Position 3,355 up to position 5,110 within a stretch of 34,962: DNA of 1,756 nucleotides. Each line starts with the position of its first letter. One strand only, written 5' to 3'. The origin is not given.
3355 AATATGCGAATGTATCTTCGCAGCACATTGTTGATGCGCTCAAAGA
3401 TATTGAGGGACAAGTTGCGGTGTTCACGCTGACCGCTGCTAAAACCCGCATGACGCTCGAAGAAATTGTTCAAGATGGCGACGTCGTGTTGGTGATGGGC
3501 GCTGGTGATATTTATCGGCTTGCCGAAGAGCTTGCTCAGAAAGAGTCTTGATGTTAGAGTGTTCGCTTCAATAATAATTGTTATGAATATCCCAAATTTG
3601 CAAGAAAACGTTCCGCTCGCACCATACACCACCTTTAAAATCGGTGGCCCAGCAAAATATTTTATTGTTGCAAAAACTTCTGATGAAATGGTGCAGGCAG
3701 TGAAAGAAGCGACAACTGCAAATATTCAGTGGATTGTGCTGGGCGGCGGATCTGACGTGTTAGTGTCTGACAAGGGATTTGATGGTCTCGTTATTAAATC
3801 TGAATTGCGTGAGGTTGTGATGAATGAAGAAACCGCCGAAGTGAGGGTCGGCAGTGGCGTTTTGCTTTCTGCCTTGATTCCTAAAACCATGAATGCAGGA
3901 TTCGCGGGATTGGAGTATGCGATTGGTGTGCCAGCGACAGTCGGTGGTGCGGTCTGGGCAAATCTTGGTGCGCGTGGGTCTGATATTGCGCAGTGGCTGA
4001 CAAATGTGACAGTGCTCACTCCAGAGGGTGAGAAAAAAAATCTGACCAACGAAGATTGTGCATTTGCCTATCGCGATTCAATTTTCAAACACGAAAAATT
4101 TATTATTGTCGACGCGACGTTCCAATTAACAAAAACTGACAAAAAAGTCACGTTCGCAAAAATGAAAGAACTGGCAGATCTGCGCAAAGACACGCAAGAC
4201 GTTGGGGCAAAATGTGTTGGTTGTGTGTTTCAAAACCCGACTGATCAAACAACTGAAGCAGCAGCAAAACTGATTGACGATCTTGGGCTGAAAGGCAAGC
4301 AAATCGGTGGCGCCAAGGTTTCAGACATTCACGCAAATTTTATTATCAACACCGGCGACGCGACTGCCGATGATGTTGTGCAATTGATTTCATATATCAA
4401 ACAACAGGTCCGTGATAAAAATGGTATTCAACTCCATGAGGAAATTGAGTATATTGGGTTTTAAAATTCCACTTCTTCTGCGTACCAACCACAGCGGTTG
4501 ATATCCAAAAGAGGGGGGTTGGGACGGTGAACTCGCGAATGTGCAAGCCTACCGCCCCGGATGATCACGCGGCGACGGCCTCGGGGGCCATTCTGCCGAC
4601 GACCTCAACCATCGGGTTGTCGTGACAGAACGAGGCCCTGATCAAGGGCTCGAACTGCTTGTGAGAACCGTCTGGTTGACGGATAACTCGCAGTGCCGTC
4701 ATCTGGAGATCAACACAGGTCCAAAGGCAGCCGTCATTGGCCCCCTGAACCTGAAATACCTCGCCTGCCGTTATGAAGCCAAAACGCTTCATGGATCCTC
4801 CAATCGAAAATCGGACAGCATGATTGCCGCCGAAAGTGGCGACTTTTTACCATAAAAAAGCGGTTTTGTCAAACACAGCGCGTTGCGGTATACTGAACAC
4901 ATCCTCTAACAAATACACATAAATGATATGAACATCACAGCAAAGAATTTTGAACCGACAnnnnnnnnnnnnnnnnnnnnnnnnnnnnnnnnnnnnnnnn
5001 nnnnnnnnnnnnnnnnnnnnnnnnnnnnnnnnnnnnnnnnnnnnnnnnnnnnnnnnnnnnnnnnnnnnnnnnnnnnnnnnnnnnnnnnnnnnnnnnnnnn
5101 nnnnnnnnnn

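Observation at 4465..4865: GC-rich foreign-looking island carrying a complete reverse-strand mini-gene cassette at the break in the dcw cluster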

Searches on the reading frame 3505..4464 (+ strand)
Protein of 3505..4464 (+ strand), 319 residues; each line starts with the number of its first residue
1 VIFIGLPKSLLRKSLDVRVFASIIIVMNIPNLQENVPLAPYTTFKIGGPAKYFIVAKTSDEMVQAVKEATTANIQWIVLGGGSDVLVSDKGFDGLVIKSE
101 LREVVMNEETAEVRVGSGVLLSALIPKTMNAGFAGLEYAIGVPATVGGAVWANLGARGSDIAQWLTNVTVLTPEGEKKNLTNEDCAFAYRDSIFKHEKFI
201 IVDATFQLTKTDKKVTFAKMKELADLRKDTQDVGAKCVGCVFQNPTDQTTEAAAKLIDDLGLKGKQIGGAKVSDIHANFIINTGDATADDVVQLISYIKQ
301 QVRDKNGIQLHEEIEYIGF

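Call 6: search_protein_families(library=pfam, proteins=[window:3505-4464:+], max_evalue=0.1)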
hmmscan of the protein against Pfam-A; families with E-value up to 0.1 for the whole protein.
window:3505-4464:+ (319 aa): 2 families
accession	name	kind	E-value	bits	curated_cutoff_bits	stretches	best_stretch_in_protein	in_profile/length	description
PF02873.21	MurB_C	-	8.4e-32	109.7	27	1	218-317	4-99/99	UDP-N-acetylenolpyruvoylglucosamine reductase, C-terminal domain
PF01565.28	FAD_binding_4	-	1.3e-19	70.7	26.4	1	51-177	2-135/139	FAD binding domain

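Call 16: find_related_loci(query=window:3583-4464:+, collection=genome_contigs, flank=6000)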
Query window:3583-4464:+ (293 aa) in genome_contigs; peptide patterns used: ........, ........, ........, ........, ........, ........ (x = any residue, [..] = any of these).
125 stretches matched a pattern, but none encodes a relative of the query by tblastn (E <= 1e-3).

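Call 20: find_homologous_proteins(query=window:3583-4464:+, max_evalue=1e-20)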
Query window:3583-4464:+ (293 aa): 4566 proteins with E <= 1e-20 among 7053 candidates; the best 120 are listed.
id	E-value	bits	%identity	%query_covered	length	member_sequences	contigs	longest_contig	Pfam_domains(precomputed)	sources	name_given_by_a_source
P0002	2.3e-189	646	100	100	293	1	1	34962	PF01565.29,PF02873.22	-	-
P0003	1.2e-179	614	96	100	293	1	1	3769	PF01565.29,PF02873.22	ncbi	-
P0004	1.8e-177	607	94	100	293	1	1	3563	PF01565.29,PF02873.22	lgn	-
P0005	2.5e-161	554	86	100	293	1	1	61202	PF01565.29,PF02873.22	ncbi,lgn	-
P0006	2.0e-143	495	81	100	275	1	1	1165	PF01565.29,PF02873.22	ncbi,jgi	jgi:UDP-N-acetylmuramate dehydrogenase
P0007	1.1e-137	476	73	100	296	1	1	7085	PF01565.29,PF02873.22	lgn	-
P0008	2.4e-137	475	74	99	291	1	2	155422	PF01565.29,PF02873.22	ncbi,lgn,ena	-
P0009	5.2e-129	448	69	100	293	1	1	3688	PF01565.29,PF02873.22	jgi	jgi:UDP-N-acetylmuramate dehydrogenase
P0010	1.5e-127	443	67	100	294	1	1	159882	PF01565.29,PF02873.22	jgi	jgi:UDP-N-acetylmuramate dehydrogenase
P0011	1.1e-126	440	68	100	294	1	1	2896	PF01565.29,PF02873.22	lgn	-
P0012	6.6e-126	437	66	100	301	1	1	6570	PF01565.29,PF02873.22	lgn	-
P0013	2.4e-125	436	65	100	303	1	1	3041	PF01565.29,PF02873.22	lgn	-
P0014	3.2e-125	435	66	100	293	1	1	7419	PF01565.29,PF02873.22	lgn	-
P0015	9.5e-125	434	66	100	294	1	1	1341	PF01565.29,PF02873.22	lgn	-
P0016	1.6e-124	433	65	100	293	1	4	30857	PF01565.29,PF02873.22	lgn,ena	-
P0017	1.5e-123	430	68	100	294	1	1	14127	PF01565.29,PF02873.22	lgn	-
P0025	1.2e-119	417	66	100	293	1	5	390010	PF01565.29,PF02873.22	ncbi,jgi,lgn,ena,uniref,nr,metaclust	ncbi:MAG: UDP-N-acetylenolpyruvoylglucosamine reductase [Candidatus Kerfeldbacteria bacterium CG15_B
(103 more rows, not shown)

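Call 21: find_encoding_contigs(protein=P0003, flank=4000, max_places=2)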
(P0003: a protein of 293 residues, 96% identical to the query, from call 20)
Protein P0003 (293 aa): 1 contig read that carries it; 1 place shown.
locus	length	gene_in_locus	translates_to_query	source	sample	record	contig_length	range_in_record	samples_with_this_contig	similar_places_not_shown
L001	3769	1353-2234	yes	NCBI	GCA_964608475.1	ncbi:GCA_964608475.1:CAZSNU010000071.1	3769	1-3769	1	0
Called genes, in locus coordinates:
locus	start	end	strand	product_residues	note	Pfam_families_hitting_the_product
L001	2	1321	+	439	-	?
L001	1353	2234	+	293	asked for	PF01565:FAD_binding_4, PF02873:MurB_C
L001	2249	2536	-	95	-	-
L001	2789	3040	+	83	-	-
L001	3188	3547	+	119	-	PF02482:Ribosomal_S30AE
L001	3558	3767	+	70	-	?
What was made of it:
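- The gene caller chose a plus-strand 83-aa ORF in L001 (call 21).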

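Call 22: find_encoding_contigs(protein=P0004, flank=4000, max_places=2)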
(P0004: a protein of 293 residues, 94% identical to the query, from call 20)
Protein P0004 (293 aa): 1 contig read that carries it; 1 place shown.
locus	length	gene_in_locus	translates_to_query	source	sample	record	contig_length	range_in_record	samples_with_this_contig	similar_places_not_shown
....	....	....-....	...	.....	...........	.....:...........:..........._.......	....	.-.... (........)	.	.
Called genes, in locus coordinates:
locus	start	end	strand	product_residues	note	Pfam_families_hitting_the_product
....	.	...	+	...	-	?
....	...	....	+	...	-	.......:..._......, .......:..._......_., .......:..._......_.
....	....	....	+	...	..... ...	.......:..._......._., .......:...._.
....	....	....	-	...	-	-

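Call 23: find_encoding_contigs(protein=P0005, flank=4000, max_places=2)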
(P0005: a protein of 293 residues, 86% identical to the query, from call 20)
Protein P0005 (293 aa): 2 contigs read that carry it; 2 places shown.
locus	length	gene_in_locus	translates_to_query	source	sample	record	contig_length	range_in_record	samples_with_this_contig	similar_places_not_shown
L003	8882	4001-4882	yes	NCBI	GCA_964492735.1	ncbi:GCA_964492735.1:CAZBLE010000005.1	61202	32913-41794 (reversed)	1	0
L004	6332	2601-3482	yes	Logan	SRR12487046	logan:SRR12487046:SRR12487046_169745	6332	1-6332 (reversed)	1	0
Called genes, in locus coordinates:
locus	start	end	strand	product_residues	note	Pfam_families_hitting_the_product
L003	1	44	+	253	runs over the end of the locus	PF00679:EFG_C, PF06421:LepA_C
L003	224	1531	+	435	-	PF01098:FTSW_RODA_SPOVE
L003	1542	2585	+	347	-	PF03033:Glyco_transf_28, PF13579:Glyco_trans_4_4 (weak), PF04101:Glyco_tran_28_C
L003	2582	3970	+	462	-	PF01225:Mur_ligase, PF08245:Mur_ligase_M, PF02875:Mur_ligase_C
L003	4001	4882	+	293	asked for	PF01565:FAD_binding_4, PF02873:MurB_C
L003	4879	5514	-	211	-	-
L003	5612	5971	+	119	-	PF02482:Ribosomal_S30AE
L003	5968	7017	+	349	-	-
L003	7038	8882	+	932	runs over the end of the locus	PF07517:SecA_DEAD, PF01043:SecA_PP_bind, PF21090:P-loop_SecA, PF07516:SecA_SW, PF02810:SEC-C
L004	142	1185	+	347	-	PF03033:Glyco_transf_28, PF13579:Glyco_trans_4_4 (weak), PF04101:Glyco_tran_28_C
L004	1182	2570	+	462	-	PF01225:Mur_ligase, PF08245:Mur_ligase_M, PF02875:Mur_ligase_C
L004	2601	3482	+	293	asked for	PF01565:FAD_binding_4, PF02873:MurB_C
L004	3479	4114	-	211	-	-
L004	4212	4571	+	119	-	PF02482:Ribosomal_S30AE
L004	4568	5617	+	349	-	-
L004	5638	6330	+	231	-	?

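Call 24: find_encoding_contigs(protein=P0008, flank=4000, max_places=2)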
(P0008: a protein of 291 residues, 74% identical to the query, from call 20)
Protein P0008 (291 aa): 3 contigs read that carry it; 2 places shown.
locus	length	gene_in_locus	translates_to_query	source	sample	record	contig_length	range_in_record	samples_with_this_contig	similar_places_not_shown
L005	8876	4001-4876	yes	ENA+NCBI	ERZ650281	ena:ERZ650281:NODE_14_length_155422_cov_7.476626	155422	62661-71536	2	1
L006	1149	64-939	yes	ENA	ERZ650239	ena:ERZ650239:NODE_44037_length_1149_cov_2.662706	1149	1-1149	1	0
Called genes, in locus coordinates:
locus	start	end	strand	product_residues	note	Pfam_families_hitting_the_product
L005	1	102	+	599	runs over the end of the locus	PF00009:GTP_EFTU, PF03144:GTP_EFTU_D2, PF00679:EFG_C, PF06421:LepA_C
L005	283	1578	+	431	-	PF01098:FTSW_RODA_SPOVE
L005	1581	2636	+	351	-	PF03033:Glyco_transf_28, PF13439:Glyco_transf_4 (faint), PF13579:Glyco_trans_4_4, PF04101:Glyco_tran_28_C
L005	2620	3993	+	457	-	PF01225:Mur_ligase, PF08245:Mur_ligase_M, PF02875:Mur_ligase_C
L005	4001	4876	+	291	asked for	PF01565:FAD_binding_4, PF02873:MurB_C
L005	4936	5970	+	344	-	-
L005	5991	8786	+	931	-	PF07517:SecA_DEAD, PF01043:SecA_PP_bind, PF21090:P-loop_SecA, PF07516:SecA_SW, PF02810:SEC-C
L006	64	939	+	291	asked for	PF01565:FAD_binding_4, PF02873:MurB_C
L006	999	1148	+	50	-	?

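Call 50: find_encoding_contigs(protein=P0007, flank=3000, max_places=2)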
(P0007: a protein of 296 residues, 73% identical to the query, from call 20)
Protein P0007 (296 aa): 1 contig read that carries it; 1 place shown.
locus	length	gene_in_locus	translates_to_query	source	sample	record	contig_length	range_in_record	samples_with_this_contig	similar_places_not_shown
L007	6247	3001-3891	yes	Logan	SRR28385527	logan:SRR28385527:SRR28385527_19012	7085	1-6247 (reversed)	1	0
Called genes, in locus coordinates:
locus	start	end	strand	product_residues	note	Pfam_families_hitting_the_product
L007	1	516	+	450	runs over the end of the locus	?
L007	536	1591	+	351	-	PF03033:Glyco_transf_28, PF13579:Glyco_trans_4_4 (weak), PF04101:Glyco_tran_28_C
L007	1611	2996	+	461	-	PF01225:Mur_ligase, PF08245:Mur_ligase_M, PF02875:Mur_ligase_C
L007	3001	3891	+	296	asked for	PF01565:FAD_binding_4, PF02873:MurB_C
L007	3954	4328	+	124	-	PF02482:Ribosomal_S30AE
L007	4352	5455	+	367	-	-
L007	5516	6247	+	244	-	?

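Call 51: find_encoding_contigs(protein=P0010, flank=3000, max_places=2)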
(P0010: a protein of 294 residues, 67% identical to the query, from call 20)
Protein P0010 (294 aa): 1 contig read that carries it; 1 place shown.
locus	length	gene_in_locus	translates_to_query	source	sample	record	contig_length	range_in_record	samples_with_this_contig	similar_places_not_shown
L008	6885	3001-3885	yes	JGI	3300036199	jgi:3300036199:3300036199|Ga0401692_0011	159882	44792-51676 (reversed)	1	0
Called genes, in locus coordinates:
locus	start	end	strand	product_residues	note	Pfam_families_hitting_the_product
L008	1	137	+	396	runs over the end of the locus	PF01098:FTSW_RODA_SPOVE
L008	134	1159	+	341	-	PF03033:Glyco_transf_28, PF04101:Glyco_tran_28_C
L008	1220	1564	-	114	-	-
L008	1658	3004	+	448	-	PF01225:Mur_ligase, PF08245:Mur_ligase_M, PF02875:Mur_ligase_C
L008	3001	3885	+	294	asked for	PF01565:FAD_binding_4, PF02873:MurB_C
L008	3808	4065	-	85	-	-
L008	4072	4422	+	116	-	PF02482:Ribosomal_S30AE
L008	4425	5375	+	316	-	-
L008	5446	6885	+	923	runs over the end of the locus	PF07517:SecA_DEAD, PF01043:SecA_PP_bind, PF21090:P-loop_SecA, PF07516:SecA_SW, PF02810:SEC-C (weak)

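Call 52: find_encoding_contigs(protein=P0009, flank=3000, max_places=2)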
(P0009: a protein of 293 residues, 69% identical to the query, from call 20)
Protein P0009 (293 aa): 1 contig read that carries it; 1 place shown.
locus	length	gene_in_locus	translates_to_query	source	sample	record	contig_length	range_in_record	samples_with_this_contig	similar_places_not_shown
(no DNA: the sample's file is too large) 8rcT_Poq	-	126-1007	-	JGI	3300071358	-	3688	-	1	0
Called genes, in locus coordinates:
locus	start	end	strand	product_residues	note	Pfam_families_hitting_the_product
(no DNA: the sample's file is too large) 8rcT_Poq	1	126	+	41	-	?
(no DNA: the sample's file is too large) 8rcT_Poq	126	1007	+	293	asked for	PF01565:FAD_binding_4, PF02873:MurB_C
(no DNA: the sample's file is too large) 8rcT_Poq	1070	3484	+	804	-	PF01839:FG-GAP (weak), PF13517:FG-GAP_3 (weak), PF01839:FG-GAP (weak), PF13517:FG-GAP_3 (weak), PF01839:FG-GAP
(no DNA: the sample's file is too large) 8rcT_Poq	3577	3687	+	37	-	?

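Call 58: find_encoding_contigs(protein=P0006, flank=3000, max_places=3)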
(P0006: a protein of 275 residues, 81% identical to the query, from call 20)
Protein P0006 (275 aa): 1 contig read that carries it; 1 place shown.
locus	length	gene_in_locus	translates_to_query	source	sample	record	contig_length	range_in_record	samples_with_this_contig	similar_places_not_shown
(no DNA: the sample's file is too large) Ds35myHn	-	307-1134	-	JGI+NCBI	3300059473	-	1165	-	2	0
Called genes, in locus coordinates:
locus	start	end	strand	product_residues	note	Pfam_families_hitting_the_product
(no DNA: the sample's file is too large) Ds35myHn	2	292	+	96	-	?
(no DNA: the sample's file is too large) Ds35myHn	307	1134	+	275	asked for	PF01565:FAD_binding_4, PF02873:MurB_C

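Call 86: find_encoding_contigs(protein=P0017, flank=2500, max_places=3)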
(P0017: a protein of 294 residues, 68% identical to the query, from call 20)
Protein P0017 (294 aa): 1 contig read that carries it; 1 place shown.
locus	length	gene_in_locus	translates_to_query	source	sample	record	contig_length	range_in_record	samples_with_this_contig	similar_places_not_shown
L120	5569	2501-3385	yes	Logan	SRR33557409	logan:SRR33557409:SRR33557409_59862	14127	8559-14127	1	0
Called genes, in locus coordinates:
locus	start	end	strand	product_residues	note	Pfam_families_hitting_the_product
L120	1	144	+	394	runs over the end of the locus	PF01098:FTSW_RODA_SPOVE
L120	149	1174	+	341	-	PF03033:Glyco_transf_28, PF13439:Glyco_transf_4 (faint), PF13579:Glyco_trans_4_4, PF04101:Glyco_tran_28_C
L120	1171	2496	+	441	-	PF01225:Mur_ligase, PF08245:Mur_ligase_M, PF02875:Mur_ligase_C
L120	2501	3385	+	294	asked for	PF01565:FAD_binding_4, PF02873:MurB_C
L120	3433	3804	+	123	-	PF02482:Ribosomal_S30AE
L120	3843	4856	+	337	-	-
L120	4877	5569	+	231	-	?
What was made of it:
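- The site is empty in several lineages, so the content is dispensable (calls 50, 86).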

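Call 87: find_encoding_contigs(protein=P0025, flank=2500, max_places=5)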
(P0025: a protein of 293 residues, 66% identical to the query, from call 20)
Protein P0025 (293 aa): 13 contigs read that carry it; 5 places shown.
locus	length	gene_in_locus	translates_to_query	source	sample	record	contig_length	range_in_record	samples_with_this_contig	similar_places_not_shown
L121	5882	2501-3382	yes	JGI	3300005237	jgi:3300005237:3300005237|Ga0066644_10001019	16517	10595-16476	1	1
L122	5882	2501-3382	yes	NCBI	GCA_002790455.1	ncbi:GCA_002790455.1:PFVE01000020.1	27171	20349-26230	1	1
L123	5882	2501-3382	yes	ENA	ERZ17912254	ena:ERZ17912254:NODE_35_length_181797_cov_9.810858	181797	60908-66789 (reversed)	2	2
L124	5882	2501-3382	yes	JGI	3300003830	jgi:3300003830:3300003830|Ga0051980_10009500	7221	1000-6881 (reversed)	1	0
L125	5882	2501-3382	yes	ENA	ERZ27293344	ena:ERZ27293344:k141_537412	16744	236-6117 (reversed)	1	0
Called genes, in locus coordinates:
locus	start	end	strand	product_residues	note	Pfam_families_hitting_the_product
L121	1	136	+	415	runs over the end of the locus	PF01098:FTSW_RODA_SPOVE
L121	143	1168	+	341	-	PF03033:Glyco_transf_28, PF04101:Glyco_tran_28_C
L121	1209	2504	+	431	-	PF01225:Mur_ligase, PF08245:Mur_ligase_M, PF02875:Mur_ligase_C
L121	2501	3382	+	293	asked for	PF01565:FAD_binding_4, PF02873:MurB_C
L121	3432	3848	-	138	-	-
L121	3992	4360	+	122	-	PF02482:Ribosomal_S30AE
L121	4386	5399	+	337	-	-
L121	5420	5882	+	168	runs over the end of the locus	?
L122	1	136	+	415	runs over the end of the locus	PF01098:FTSW_RODA_SPOVE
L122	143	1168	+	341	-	PF03033:Glyco_transf_28, PF04101:Glyco_tran_28_C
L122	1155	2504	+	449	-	PF01225:Mur_ligase, PF08245:Mur_ligase_M, PF02875:Mur_ligase_C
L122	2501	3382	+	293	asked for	PF01565:FAD_binding_4, PF02873:MurB_C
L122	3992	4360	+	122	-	PF02482:Ribosomal_S30AE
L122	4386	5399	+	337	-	-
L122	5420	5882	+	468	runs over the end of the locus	PF07517:SecA_DEAD, PF01043:SecA_PP_bind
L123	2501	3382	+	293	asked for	PF01565:FAD_binding_4, PF02873:MurB_C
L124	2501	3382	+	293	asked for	PF01565:FAD_binding_4, PF02873:MurB_C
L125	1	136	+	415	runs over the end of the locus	PF01098:FTSW_RODA_SPOVE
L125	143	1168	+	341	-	PF03033:Glyco_transf_28, PF04101:Glyco_tran_28_C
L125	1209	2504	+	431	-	PF01225:Mur_ligase, PF08245:Mur_ligase_M, PF02875:Mur_ligase_C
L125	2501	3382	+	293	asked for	PF01565:FAD_binding_4, PF02873:MurB_C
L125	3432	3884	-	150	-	-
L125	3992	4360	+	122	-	PF02482:Ribosomal_S30AE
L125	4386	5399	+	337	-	-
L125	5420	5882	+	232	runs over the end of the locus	?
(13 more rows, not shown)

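Call 90: search_protein_families(library=pfam, proteins=[L122:3564-3920:+], max_evalue=1)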
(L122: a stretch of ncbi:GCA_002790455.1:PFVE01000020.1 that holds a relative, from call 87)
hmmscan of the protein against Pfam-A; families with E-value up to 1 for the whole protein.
L122:3564-3920:+ (119 aa): 0 families

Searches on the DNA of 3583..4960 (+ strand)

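Call 8: search_rna_families(source=window, start=4380, end=4960, threshold=evalue, max_evalue=10, show_alignments=4)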
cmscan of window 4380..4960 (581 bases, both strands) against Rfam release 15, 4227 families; matches with E-value up to 10: 1.
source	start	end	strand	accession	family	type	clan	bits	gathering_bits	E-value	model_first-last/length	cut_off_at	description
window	4475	4534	+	RF01782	ASpks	Gene; antisense;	-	14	52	7.3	1-75/75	no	ASpks TB sRNA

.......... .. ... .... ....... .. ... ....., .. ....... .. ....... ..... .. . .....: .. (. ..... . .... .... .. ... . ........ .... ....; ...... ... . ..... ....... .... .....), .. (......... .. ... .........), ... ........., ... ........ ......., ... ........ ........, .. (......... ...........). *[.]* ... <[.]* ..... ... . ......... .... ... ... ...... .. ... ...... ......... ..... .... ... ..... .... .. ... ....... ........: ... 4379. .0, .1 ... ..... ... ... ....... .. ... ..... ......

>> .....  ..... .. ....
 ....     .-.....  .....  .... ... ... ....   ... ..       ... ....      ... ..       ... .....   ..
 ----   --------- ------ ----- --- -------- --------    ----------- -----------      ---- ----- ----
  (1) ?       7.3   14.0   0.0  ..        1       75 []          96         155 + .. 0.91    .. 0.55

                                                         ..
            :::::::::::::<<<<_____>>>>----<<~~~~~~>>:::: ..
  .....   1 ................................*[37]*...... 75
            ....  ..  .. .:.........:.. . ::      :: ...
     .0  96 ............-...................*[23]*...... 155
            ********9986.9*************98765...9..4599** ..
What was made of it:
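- On Known structured RNA families (Rfam 15): At E<=10 in 4380-4960 there is only one chance hit (ASpks, 14 bits against 52 needed; call 8).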

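Call 96: search_rna_families(sources=[L122, L001, L008], threshold=evalue, max_evalue=1)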
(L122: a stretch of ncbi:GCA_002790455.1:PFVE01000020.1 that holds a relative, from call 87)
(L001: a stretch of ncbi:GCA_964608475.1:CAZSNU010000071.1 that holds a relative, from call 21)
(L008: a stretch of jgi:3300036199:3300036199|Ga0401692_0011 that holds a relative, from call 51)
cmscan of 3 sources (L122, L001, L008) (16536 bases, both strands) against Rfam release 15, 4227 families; matches with E-value up to 1: 0.
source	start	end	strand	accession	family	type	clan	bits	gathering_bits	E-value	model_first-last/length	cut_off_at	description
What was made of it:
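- On Known structured RNA families (Rfam 15): L001, L122 and L008 give none (call 96).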
